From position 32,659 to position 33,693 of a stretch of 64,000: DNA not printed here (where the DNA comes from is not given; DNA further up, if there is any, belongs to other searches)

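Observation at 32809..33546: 1-Cys peroxiredoxin with a Cys-rich N-terminal tag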

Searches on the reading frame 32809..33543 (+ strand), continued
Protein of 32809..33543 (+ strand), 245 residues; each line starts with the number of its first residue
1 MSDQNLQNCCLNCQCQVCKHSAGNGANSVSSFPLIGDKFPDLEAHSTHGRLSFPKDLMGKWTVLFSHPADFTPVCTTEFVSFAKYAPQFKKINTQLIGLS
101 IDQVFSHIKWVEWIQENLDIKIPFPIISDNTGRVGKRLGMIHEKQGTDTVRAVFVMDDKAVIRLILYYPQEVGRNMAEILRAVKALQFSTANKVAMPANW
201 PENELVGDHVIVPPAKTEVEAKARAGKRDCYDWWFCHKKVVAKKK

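Call 64: list_cluster_members(proteins=[P0255, P0264, P0272, P0181, P0006])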
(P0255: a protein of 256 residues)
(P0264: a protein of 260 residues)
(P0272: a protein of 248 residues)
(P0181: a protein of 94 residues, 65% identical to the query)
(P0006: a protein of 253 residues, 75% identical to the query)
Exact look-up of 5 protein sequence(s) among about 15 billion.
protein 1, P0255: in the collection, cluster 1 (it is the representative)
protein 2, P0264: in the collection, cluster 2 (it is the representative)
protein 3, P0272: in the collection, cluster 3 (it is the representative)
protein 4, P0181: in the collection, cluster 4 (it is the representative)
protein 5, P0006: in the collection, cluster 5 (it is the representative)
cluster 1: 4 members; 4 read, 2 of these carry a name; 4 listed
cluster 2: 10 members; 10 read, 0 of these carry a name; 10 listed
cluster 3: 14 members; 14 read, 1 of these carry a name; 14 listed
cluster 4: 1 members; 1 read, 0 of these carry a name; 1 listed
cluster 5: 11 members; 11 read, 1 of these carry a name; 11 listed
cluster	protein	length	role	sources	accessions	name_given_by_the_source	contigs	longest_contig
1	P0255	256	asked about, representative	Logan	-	-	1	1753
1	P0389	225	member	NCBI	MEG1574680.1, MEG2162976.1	MAG: peroxiredoxin [Bacteroidales bacterium]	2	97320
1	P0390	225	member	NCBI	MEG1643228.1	MAG: peroxiredoxin [Bacteroidales bacterium]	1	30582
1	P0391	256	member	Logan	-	-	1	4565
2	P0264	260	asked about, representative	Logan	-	-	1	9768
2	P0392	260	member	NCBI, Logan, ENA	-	-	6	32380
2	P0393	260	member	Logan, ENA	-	-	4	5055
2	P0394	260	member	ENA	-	-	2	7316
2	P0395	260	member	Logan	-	-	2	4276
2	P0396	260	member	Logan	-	-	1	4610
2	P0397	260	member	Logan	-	-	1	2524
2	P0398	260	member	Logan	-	-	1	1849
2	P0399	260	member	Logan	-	-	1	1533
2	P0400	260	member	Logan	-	-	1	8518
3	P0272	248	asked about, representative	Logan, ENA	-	-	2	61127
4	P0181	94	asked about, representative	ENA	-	-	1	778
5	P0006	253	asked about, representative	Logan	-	-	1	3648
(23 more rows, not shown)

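Call 71: find_related_loci(query=window:32809-33543:+, collection=metagenome_contigs, flank=1500)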
Query window:32809-33543:+ (245 aa) in metagenome_contigs; peptide patterns used: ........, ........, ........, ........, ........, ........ (x = any residue, [..] = any of these).
592 stretches matched a pattern; 544 encode a relative of the query (tblastn E <= 1e-3); the best 80 are kept; 80 distinct loci.
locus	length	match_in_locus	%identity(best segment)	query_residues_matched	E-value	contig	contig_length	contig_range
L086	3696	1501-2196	86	1-237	2e-137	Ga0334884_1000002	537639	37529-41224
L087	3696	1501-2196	86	1-237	9e-137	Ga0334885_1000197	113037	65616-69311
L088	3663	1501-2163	85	25-245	7e-135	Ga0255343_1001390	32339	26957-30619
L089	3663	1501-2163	85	25-245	7e-135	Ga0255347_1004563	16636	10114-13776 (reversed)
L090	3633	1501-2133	88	27-237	4e-132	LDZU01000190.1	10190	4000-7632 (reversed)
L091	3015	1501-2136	86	26-237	4e-134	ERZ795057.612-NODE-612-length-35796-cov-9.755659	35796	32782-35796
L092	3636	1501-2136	86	26-237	5e-132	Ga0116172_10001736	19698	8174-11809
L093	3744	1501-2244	73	1-245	3e-123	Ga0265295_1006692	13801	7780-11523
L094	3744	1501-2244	73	1-245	3e-123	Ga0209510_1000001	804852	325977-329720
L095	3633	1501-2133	81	27-237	2e-120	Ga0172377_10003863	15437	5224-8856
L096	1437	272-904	79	27-237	2e-128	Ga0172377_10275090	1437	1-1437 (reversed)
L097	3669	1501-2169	68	22-244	2e-107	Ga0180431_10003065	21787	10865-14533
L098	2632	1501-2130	68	31-240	8e-103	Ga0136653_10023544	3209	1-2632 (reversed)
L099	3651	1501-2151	65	27-243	6e-101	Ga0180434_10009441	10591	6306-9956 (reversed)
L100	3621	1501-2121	68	30-236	3e-100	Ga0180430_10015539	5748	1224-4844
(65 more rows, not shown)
